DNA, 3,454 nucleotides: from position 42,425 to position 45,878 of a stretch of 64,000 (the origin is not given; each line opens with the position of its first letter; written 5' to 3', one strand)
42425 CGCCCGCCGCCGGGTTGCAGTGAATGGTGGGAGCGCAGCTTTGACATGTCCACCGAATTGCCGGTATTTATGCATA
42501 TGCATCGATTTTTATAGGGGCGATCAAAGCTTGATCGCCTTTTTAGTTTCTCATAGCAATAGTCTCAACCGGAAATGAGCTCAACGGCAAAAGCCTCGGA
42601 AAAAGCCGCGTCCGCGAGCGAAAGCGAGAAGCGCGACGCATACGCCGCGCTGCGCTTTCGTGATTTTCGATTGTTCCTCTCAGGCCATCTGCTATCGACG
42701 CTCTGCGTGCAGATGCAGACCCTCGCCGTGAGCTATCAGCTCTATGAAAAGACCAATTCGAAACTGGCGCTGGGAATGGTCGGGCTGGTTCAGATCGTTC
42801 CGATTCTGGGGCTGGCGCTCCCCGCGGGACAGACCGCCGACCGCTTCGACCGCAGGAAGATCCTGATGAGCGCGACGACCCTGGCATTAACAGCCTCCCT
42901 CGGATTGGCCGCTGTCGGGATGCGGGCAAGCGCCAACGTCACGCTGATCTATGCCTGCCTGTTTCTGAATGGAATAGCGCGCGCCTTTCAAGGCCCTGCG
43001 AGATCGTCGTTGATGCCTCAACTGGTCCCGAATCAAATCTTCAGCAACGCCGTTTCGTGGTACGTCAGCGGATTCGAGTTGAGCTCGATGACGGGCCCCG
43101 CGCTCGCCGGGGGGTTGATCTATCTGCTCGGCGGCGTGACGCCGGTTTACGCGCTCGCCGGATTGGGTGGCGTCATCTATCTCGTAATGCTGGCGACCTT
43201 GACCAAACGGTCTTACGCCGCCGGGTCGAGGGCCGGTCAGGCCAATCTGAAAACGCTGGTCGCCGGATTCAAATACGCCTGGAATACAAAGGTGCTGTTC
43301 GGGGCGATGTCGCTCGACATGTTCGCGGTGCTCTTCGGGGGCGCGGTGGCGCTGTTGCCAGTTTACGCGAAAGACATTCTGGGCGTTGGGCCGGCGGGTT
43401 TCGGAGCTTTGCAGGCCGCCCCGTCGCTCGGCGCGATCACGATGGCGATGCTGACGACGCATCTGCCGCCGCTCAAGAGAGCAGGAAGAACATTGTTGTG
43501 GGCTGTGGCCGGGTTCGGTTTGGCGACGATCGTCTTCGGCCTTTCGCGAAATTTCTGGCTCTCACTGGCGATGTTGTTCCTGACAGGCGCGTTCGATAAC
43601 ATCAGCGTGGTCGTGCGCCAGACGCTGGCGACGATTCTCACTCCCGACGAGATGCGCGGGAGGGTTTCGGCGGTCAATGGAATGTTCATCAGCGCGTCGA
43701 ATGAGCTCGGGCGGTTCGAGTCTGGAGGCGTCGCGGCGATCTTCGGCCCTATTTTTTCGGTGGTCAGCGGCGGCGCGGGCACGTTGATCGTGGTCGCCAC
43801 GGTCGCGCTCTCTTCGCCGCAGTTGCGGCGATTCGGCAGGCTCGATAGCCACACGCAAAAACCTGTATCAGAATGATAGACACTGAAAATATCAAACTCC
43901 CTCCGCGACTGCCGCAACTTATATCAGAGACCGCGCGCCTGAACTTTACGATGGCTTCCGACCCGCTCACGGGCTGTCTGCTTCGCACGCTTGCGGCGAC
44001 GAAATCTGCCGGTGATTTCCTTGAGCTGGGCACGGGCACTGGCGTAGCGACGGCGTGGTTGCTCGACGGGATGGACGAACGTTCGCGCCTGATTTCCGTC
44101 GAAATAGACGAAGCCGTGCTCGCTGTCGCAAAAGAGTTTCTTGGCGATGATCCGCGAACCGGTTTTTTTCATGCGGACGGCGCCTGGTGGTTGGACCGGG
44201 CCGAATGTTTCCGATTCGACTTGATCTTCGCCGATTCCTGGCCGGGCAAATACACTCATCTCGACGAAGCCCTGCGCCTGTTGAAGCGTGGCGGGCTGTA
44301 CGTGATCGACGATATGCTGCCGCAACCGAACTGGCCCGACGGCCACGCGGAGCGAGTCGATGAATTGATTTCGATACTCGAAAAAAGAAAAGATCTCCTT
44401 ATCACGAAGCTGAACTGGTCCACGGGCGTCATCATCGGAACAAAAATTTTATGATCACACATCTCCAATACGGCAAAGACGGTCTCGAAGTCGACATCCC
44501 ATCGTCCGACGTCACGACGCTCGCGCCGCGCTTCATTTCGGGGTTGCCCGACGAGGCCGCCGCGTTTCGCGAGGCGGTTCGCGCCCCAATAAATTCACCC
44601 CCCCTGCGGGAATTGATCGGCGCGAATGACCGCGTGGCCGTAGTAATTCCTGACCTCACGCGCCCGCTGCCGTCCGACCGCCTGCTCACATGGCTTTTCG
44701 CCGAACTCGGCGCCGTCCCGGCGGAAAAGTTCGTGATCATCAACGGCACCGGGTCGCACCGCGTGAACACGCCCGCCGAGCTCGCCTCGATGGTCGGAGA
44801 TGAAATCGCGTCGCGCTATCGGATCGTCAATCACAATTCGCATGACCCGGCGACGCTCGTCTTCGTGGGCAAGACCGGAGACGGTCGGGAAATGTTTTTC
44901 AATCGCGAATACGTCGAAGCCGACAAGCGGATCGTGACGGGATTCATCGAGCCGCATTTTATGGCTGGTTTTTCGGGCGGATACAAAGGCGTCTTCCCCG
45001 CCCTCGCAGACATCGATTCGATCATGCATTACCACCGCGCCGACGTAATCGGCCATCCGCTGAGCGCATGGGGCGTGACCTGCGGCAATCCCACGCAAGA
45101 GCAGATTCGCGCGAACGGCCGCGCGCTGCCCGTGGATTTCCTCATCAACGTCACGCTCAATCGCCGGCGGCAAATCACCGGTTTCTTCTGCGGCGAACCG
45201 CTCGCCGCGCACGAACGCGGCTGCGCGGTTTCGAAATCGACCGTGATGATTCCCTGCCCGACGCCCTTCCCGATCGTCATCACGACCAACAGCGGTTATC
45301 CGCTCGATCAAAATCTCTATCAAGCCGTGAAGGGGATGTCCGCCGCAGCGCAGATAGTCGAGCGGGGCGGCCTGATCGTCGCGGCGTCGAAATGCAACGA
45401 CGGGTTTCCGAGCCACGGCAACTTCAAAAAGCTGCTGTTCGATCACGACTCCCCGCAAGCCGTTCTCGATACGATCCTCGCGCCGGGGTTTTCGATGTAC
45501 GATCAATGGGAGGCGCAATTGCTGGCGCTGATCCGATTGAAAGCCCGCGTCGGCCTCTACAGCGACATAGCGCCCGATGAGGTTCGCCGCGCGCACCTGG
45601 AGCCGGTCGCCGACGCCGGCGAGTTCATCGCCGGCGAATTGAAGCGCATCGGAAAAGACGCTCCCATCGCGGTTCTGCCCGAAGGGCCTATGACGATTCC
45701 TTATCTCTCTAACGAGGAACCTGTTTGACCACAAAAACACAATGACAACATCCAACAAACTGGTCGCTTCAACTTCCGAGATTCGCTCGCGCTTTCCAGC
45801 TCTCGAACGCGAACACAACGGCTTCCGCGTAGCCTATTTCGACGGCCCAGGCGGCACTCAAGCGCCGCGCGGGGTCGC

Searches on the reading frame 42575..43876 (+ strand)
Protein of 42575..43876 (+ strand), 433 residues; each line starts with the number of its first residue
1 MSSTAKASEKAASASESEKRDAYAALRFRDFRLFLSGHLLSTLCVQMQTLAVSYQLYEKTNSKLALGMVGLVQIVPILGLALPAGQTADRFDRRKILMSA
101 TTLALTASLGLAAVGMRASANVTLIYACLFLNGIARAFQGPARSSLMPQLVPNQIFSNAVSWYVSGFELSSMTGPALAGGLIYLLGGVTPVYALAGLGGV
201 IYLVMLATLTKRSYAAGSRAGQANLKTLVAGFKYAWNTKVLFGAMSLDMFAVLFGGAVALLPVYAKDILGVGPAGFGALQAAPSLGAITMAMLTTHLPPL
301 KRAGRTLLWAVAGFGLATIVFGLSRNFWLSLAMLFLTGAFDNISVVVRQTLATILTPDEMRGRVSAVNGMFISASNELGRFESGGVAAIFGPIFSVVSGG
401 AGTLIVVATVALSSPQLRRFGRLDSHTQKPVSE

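Call 43: search_protein_families(library=pfam, proteins=[window:42575-43876:+], max_evalue=0.001)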
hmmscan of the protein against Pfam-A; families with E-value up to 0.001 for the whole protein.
window:42575-43876:+ (433 aa): 2 families
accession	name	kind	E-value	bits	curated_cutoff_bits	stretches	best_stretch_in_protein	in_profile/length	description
PF05977.19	MFS_3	-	2.8e-36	125.5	27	1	22-428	3-406/524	Transmembrane secretion effector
PF07690.21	MFS_1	-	2.2e-33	116.1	33.4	2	36-375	3-342/347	Major Facilitator Superfamily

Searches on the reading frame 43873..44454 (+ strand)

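Call 43: search_protein_families(library=pfam, proteins=[window:43873-44454:+], max_evalue=0.001)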
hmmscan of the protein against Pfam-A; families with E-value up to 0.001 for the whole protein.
window:43873-44454:+ (193 aa): 5 families
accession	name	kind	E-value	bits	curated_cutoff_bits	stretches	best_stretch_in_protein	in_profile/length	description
PF01596.23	Methyltransf_3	-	1.2e-09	38.2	22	1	11-151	9-158/204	O-methyltransferase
PF13578.12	Methyltransf_24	-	1.1e-07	33.1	26.3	1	50-147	1-104/105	Methyltransferase domain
PF13649.12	Methyltransf_25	-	5.2e-07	30.7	27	1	50-141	2-97/97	Methyltransferase domain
PF13847.12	Methyltransf_31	-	1.6e-05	25.1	27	1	45-149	3-113/145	Methyltransferase domain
PF08241.18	Methyltransf_11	-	2.2e-05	25.4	21.2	1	50-145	1-95/95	Methyltransferase domain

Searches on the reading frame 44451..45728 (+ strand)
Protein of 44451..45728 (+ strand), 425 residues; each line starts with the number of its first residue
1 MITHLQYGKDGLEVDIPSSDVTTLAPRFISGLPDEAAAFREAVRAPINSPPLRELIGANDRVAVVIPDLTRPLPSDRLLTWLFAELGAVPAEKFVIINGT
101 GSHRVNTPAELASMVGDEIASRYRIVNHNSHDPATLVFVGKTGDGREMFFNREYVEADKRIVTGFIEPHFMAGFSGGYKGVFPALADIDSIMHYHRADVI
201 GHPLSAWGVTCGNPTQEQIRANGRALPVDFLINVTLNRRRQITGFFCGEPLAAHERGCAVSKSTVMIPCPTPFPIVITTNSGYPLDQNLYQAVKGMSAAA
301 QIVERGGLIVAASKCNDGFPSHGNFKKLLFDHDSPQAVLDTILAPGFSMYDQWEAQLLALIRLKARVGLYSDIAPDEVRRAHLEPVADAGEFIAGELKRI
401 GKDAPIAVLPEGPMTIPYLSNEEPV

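Call 43: search_protein_families(library=pfam, proteins=[window:44451-45728:+], max_evalue=0.001)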
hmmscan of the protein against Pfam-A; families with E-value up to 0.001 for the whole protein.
window:44451-45728:+ (425 aa): 2 families
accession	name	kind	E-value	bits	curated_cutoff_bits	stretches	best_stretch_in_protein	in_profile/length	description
PF09861.14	Lar_N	-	3.1e-61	206.6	23.3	1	7-208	1-204/204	Lactate racemase N-terminal domain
PF21113.2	LarA_C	-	6.8e-31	107.7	25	1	274-412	7-147/152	Lactate racemase C-terminal domain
